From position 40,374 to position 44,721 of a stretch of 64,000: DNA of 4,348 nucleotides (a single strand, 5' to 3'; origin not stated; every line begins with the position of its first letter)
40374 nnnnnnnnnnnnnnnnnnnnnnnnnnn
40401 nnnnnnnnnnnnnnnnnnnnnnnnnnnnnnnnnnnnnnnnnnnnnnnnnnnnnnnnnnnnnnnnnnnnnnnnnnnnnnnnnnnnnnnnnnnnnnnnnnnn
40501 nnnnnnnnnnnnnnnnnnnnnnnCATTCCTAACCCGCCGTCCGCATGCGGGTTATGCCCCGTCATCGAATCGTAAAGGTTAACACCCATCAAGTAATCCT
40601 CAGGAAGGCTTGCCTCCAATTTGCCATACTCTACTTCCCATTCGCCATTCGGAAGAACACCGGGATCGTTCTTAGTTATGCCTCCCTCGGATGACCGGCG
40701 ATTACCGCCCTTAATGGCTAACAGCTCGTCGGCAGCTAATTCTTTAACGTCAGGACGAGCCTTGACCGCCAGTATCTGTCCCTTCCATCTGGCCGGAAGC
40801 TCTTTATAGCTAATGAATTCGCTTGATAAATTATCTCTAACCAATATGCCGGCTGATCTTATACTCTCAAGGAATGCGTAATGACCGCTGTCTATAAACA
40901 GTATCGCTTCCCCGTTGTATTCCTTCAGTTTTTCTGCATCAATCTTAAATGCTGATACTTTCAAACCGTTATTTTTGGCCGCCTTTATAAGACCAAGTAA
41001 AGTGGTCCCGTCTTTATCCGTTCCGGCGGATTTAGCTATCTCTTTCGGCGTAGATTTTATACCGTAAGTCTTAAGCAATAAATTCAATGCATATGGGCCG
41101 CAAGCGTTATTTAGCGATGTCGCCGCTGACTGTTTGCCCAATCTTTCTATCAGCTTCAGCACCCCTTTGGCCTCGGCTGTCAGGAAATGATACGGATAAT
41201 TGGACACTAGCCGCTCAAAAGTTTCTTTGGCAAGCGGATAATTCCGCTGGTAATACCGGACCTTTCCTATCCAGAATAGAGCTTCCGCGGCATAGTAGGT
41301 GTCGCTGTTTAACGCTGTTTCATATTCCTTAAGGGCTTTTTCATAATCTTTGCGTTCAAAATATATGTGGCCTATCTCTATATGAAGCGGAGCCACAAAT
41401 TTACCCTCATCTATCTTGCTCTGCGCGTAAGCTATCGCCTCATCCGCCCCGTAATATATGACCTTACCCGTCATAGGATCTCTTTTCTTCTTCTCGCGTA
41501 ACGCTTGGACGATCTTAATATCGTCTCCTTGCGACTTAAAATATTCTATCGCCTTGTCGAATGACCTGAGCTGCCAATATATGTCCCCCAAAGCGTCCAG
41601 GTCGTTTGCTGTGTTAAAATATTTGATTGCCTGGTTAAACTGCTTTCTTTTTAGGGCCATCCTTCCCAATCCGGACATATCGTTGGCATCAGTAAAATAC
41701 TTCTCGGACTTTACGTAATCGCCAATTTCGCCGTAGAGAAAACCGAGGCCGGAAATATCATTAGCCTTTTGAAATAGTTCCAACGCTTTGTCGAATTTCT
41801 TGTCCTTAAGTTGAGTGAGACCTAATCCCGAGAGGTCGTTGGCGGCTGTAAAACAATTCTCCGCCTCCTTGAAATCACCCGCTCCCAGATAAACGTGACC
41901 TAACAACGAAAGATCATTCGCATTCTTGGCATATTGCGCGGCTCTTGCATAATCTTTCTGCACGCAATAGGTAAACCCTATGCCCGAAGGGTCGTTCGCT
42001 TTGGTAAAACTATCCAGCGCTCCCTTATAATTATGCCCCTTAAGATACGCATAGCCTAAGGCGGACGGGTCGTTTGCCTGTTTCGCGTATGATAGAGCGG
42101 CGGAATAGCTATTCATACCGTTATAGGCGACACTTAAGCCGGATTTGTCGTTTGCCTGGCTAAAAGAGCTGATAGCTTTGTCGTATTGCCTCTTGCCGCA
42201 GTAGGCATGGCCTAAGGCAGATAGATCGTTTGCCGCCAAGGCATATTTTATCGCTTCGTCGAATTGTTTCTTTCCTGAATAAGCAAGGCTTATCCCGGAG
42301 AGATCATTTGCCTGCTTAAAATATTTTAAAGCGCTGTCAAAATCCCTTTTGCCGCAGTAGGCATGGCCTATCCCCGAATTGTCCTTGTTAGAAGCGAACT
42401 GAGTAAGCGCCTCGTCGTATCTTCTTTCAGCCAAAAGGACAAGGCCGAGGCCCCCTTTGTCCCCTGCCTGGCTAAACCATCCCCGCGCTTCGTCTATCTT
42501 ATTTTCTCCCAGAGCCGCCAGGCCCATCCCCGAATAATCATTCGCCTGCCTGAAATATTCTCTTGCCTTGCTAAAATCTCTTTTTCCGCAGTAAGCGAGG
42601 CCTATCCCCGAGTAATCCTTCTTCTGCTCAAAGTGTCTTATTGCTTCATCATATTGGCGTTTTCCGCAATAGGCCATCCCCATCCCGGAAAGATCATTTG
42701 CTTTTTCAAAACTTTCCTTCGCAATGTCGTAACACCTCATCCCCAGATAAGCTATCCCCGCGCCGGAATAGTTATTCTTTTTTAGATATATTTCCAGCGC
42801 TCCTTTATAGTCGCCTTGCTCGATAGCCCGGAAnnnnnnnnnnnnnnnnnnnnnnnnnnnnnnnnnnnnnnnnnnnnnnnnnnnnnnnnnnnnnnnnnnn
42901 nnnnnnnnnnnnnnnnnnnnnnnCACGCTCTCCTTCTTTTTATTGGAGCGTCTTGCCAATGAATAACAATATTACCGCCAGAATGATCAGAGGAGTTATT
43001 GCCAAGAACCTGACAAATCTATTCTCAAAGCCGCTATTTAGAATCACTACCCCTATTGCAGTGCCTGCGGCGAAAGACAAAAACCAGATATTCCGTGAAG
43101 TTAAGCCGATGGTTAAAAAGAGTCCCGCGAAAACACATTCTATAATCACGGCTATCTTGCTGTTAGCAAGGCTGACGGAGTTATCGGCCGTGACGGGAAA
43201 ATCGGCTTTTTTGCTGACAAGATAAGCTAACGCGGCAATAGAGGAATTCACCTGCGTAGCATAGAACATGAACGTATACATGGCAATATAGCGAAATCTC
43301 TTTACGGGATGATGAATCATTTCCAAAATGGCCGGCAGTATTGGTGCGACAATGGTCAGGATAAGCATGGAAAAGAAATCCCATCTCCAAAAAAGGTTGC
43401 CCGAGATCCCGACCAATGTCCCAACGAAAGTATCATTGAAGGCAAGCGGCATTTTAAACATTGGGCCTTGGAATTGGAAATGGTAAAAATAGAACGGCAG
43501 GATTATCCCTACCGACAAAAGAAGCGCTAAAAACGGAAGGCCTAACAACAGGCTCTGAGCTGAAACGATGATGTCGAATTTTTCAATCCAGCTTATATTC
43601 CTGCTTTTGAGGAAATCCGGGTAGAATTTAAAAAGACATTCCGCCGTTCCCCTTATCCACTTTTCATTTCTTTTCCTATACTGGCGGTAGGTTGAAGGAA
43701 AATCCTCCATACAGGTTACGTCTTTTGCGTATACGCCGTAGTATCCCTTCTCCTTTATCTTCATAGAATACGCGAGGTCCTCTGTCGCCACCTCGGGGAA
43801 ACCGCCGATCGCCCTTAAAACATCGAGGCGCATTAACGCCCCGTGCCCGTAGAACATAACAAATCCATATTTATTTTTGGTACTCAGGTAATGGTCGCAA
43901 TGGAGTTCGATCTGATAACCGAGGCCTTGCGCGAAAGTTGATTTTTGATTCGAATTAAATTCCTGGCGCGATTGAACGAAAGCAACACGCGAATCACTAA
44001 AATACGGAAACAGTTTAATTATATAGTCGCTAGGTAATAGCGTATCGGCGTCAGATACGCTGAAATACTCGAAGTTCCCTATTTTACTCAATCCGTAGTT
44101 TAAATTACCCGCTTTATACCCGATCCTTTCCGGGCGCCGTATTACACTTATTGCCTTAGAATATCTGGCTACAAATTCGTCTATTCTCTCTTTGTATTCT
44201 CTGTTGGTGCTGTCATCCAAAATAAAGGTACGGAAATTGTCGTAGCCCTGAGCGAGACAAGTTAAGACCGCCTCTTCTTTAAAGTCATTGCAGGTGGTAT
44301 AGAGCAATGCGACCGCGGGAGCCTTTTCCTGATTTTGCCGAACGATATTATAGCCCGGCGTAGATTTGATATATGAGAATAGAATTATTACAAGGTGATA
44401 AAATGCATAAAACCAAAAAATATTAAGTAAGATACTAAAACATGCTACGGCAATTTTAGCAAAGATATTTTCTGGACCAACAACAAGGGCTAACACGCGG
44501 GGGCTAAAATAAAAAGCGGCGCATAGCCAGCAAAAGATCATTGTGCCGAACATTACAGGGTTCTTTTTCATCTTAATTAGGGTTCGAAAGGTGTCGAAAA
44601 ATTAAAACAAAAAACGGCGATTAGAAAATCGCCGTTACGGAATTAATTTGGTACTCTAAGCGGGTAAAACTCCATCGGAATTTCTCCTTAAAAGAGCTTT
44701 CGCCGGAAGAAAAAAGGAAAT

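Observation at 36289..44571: GT2 synthase – Sec-secreted RHS polymorphic toxin – membrane immunity operon with unusual pre-toxin architecture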

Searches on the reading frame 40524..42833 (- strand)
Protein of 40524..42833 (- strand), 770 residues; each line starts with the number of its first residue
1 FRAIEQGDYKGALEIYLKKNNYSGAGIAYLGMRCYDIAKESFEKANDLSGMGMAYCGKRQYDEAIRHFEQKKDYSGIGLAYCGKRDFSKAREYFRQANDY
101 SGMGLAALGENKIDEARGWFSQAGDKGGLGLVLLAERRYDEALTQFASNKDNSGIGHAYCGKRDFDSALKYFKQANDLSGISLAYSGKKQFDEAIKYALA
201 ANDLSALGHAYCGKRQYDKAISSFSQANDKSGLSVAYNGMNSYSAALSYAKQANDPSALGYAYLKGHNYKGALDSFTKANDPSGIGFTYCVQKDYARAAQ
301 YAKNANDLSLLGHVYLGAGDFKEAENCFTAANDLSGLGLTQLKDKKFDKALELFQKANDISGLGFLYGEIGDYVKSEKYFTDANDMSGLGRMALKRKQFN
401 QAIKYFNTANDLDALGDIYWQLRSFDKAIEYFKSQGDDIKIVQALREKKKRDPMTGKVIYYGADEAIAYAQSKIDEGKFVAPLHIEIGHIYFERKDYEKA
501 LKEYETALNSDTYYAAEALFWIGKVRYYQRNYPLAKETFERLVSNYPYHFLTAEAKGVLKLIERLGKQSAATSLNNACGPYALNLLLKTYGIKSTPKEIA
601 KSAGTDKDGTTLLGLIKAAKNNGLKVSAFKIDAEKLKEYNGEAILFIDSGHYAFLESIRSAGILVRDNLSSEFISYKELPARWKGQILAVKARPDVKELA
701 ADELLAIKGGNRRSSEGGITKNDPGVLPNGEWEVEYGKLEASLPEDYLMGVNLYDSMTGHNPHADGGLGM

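Call 83: predict_structure(protein=window:40524-42833:-)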
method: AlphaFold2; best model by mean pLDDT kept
length: 770 residues; sequences in the alignment: 1
mean_pLDDT: 46.7   pTM: 0.32
mean pLDDT of the five models: 46.7, 44.6, 34.2, 32.9, 32.9
residues with pLDDT >= 90: 24; 70-90: 77; 50-70: 182; < 50: 487
segments of 3 or more residues with pLDDT < 50: 1-10, 12-43, 45-60, 150-165, 176-191, 197-268, 306-398, 553-770
pLDDT, mean of each block of 10 residues (from residue 1): 36 46 34 42 48 43 58 58 57 61 54 62 63 57 61 44 46 48 39 49 40 37 42 34 41 44 46 57 56 57 49 40 47 40 39 40 31 26 28 39 52 64 76 82 80 55 86 87 89 89 89 76 77 70 62 47 32 22 31 36 28 38 27 28 27 33 30 31 27 23 21 25 25 24 26 24 23
secondary structure, 60 per line:
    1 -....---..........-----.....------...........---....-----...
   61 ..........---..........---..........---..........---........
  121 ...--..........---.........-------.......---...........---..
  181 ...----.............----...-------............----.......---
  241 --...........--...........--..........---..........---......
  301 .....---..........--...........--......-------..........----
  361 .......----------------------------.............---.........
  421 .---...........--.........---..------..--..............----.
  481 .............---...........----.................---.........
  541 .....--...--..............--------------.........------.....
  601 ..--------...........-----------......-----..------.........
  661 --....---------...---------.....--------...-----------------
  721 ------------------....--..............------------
elements in order (helices of 4 or more, strands of 3 or more residues): H2-5 H9-18 H24-28 H35-45 H49-52 H58-70 H74-83 H87-96 H100-109 H113-123 H126-135 H139-147 H155-161 H165-175 H179-183 H188-200 H215-226 H231-237 H243-253 H256-266 H269-278 H282-291 H295-305 H309-318 H321-331 H334-339 H347-356 H361-367 H396-408 H412-421 H425-435 H438-446 H462-475 H480-493 H497-507 H512-528 H532-545 H553-566 H581-589 H596-602 H611-621 H633-638 H652-660 E663-666 E688-692 H739-742 H745-758

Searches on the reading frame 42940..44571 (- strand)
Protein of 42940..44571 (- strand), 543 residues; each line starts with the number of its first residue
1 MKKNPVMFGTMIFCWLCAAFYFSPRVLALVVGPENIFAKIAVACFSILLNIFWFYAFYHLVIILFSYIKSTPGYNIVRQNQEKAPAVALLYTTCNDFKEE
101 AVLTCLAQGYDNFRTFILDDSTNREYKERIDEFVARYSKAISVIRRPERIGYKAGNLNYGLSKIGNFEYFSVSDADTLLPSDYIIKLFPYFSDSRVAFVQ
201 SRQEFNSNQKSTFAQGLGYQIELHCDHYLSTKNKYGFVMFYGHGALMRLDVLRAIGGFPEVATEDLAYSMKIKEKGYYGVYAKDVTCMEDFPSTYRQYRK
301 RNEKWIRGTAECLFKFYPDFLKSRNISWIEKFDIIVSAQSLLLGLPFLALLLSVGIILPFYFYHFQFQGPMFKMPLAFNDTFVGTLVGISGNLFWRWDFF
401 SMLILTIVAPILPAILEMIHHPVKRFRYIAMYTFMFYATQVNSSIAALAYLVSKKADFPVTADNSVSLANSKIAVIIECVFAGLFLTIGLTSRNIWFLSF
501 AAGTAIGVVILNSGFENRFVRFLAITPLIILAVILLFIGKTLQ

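Call 7: search_protein_families(library=pfam, proteins=[window:42940-44571:-], max_evalue=0.01)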
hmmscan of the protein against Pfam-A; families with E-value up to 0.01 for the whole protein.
window:42940-44571:- (543 aa): 4 families
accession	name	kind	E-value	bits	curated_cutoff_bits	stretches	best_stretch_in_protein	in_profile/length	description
PF13641.12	Glyco_tranf_2_3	-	6.6e-24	85.6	27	1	99-308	17-230/230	Glycosyltransferase like family 2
PF13632.12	Glyco_trans_2_3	-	4.9e-21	75.9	27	1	174-357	6-180/198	Glycosyl transferase family group 2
PF00535.33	Glycos_transf_2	-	3.8e-13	50.2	23.3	1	99-255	14-167/168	Glycosyl transferase family 2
PF13506.12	Glyco_transf_21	-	1.1e-08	35.2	21.7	1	140-306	5-173/174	Glycosyl transferase family 21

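Call 10: search_protein_families(library=ncbifam, proteins=[window:42940-44571:-], max_evalue=0.01)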
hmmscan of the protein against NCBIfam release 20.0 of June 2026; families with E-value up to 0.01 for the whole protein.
window:42940-44571:- (543 aa): 6 families
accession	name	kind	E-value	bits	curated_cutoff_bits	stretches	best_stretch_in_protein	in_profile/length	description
TIGR03030.1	CelA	equivalog_domain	2.5e-17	62.2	699.1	1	42-423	87-489/714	UDP-forming cellulose synthase catalytic subunit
TIGR03937.1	PgaC_IcaA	equivalog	4.3e-13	49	422.3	2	43-185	6-144/407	poly-beta-1,6-N-acetyl-D-glucosamine synthase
NF003962.0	PRK05454.2-5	equivalog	9.9e-12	44.2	328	1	48-359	97-431/641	glucans biosynthesis glucosyltransferase MdoH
NF003958.0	PRK05454.2-1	equivalog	2.1e-08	32.8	419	1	110-355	140-399/704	glucans biosynthesis glucosyltransferase MdoH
NF053739.1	GlytfEpsEBac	equivalog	0.00012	21.2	450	1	93-178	11-94/265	glycosyltransferase EpsE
TIGR03472.1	HpnI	equivalog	0.0037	16.2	310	1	99-278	57-241/373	bacteriohopanetetrol glucosamine biosynthesis glycosyltransferase HpnI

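Call 60: find_related_loci(query=window:42940-44571:-, collection=metagenome_contigs, flank=10000)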
Query window:42940-44571:- (543 aa) in metagenome_contigs; peptide patterns used: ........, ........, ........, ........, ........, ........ (x = any residue, [..] = any of these).
93 stretches matched a pattern; 5 encode a relative of the query (tblastn E <= 1e-3); 5 distinct loci.
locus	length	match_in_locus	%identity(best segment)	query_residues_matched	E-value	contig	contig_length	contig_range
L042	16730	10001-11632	66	1-543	0e+0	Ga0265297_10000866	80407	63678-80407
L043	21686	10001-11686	61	1-543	0e+0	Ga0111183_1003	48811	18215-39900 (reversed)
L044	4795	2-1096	53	192-543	1e-126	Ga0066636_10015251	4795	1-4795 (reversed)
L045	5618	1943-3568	36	1-527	1e-107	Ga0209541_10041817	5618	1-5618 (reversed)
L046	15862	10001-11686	61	1-543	0e+0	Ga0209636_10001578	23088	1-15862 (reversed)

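Call 66: search_protein_families(library=pfam, proteins=[L043:11709-18284:+, L043:18297-19325:+, L043:19449-20276:+, L044:1113-4103:+, L042:11646-16730:+, L043:4397-8641:+], max_evalue=0.0001)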
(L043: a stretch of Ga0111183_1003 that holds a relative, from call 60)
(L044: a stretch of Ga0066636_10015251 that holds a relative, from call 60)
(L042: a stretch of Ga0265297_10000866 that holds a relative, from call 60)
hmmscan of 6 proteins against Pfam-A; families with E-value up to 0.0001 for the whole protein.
L043:11709-18284:+ (2191 aa): 16 families
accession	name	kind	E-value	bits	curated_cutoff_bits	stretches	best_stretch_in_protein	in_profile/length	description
PF05593.20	RHS_repeat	-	1.1e-62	207.7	22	5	1608-1643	1-36/38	RHS Repeat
PF07719.23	TPR_2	-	1.4e-38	128.3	27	0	338-361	4-27/34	Tetratricopeptide repeat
PF00515.34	TPR_1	-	1.7e-35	119.8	27.8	0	618-645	4-31/34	Tetratricopeptide repeat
PF13181.12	TPR_8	-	2.8e-29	99.2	25.7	0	340-361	6-27/34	Tetratricopeptide repeat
PF03412.21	Peptidase_C39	-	3.7e-24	85.5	22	1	721-842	8-132/133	Peptidase C39 family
PF13176.12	TPR_7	-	3.7e-23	80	27.9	0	494-516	2-24/36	Tetratricopeptide repeat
PF13424.12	TPR_12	-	7.9e-21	74.5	30.1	0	619-675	7-70/77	Tetratricopeptide repeat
PF13432.12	TPR_16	-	4e-14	53.2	32.7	1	619-684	1-65/65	Tetratricopeptide repeat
PF13174.12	TPR_6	-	3e-10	40.5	26.3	1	651-682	1-32/33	Tetratricopeptide repeat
PF24762.1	TPR_IF140-IFT172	-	7.9e-10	38.4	26.8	0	297-362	184-252/486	IF140/IFT172 TPR domain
PF14559.12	TPR_19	-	3.2e-07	31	25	0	628-683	4-58/68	Tetratricopeptide repeat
PF20148.4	DUF6531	-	3.8e-07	30.8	24.1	1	937-1014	2-72/74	Domain of unknown function (DUF6531)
PF23953.1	TPR_COPA_B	-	1.5e-06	28.5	33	0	469-519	78-128/181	COPA/B TPR domain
PF13428.12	TPR_14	-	3.9e-05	24.4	23.5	0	650-685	1-36/44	Tetratricopeptide repeat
PF12895.13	ANAPC3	-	6.1e-05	23.7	27.2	0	628-684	2-56/82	Anaphase-promoting complex, cyclosome, subunit 3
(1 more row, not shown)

L043:18297-19325:+ (342 aa): 1 family
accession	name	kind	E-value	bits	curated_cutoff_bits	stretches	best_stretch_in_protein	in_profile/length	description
PF02517.21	Rce1-like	-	2e-22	79.7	22.4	1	166-252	4-92/93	Type II CAAX prenyl endopeptidase Rce1-like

L043:19449-20276:+ (275 aa): 1 family
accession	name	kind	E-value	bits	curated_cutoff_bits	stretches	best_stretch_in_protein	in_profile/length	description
PF25023.1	TEN_YD-shell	-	9.1e-05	21.1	50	0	48-147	789-895/909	Teneurin YD-shell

L044:1113-4103:+ (996 aa): 13 families
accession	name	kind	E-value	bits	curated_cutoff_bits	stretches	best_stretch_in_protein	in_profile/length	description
PF07719.23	TPR_2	-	1.5e-52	171.8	27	0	783-803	7-27/34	Tetratricopeptide repeat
PF00515.34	TPR_1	-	1e-35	120.5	27.8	0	782-803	6-27/34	Tetratricopeptide repeat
PF13176.12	TPR_7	-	3e-27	92.8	27.9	0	287-308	3-24/36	Tetratricopeptide repeat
PF13424.12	TPR_12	-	1.4e-22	80.1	30.1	0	782-803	50-71/77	Tetratricopeptide repeat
PF13181.12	TPR_8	-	3.1e-22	77.2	25.7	0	889-916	1-28/34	Tetratricopeptide repeat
PF24762.1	TPR_IF140-IFT172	-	8.8e-19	67.9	26.8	0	662-726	185-252/486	IF140/IFT172 TPR domain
PF13374.12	TPR_10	-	3.6e-15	55.8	27.5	0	598-621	5-28/42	Tetratricopeptide repeat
PF23953.1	TPR_COPA_B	-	1.1e-12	48.5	33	0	496-545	79-128/181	COPA/B TPR domain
PF13432.12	TPR_16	-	7.4e-08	33.1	32.7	0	866-916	8-58/65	Tetratricopeptide repeat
PF23300.3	HEAT_Nup120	-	6.3e-07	29.8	29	0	784-804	33-53/170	Nucleoporin Nup120, HEAT repeats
PF13428.12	TPR_14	-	8.2e-06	26.5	23.5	0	890-932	2-44/44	Tetratricopeptide repeat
PF00637.26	Clathrin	-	1.3e-05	25.4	29.6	0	779-838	72-131/143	Region in Clathrin and VPS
PF22849.2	CATSPERE_Ig-like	-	7.1e-05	23.4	28.3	0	654-684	65-95/111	CATSPERE Ig-like domain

L042:11646-16730:+ (1695 aa): 10 families
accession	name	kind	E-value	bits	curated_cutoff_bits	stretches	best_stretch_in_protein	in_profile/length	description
PF05593.20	RHS_repeat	-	7e-68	224.3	22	7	1439-1475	1-37/38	RHS Repeat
PF07719.23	TPR_2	-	1.5e-34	115.7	27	0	235-259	3-27/34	Tetratricopeptide repeat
PF00515.34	TPR_1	-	5.7e-27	92.8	27.8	0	236-259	4-27/34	Tetratricopeptide repeat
PF13181.12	TPR_8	-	1.3e-21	75.3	25.7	0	463-491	3-31/34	Tetratricopeptide repeat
PF03412.21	Peptidase_C39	-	1.4e-19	70.6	22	1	556-673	11-131/133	Peptidase C39 family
PF13424.12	TPR_12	-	2.3e-17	63.4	30.1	0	466-519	8-68/77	Tetratricopeptide repeat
PF13432.12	TPR_16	-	3.2e-12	47.1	32.7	1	467-523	3-58/65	Tetratricopeptide repeat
PF13176.12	TPR_7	-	1.8e-11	43.6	27.9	0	465-488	3-26/36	Tetratricopeptide repeat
PF20148.4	DUF6531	-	5.2e-09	36.7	24.1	1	770-851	2-73/74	Domain of unknown function (DUF6531)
PF23953.1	TPR_COPA_B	-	8.8e-06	26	33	0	291-339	80-128/181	COPA/B TPR domain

L043:4397-8641:+ (1414 aa): 4 families
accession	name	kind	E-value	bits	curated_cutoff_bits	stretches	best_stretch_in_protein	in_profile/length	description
PF05593.20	RHS_repeat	-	1.3e-106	347.8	22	13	592-626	1-35/38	RHS Repeat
PF20148.4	DUF6531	-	1.7e-18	67.1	24.1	1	248-320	2-73/74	Domain of unknown function (DUF6531)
PF15283.12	DUF4595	-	2.3e-05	24.9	34.2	0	359-457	37-144/202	Domain of unknown function (DUF4595) with porin-like fold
PF03527.20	RHS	-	3.1e-05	24.2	27.9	0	1157-1191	1-35/38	RHS protein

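Call 91: search_protein_families(library=pfam, proteins=[L043:20335-20721:+, L043:19449-20276:+], max_evalue=0.1)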
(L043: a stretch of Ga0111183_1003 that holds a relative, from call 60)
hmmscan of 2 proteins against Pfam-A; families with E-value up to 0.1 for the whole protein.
L043:20335-20721:+ (128 aa): 1 family
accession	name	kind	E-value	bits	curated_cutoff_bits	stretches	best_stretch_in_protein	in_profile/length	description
PF04535.17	CASP_dom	-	0.071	13.3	26.2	0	4-116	4-102/151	Casparian strip membrane protein domain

L043:19449-20276:+ (275 aa): 2 families
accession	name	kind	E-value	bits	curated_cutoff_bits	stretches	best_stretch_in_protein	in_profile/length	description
PF25023.1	TEN_YD-shell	-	9.1e-05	21.1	50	1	48-147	789-895/909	Teneurin YD-shell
PF05593.20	RHS_repeat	-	0.032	15.1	22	1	57-84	5-31/38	RHS Repeat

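Call 97: search_solved_structures(query=window:42940-44571:-, max_evalue=0.001, show_alignments=0)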
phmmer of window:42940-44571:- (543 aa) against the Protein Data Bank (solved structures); distinct sequences matched with E-value up to 0.001: 5.
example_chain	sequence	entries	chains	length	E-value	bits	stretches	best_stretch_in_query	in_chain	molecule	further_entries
5ej1_A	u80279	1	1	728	3.2e-08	36.1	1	146-419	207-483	Putative cellulose synthase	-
4hg6_A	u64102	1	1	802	3.5e-08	36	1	146-419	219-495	Cellulose Synthase Subunit A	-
4p00_A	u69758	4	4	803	3.5e-08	36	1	146-419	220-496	Cellulose Synthase A subunit | Cellulose Synthase subunit A | Putative cellulose synthase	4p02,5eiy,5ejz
6yv7_B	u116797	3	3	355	7.8e-05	25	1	112-302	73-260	Glycosyl transferase, family 2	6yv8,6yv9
6yv7_A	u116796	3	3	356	7.8e-05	25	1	112-302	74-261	Glycosyl transferase, family 2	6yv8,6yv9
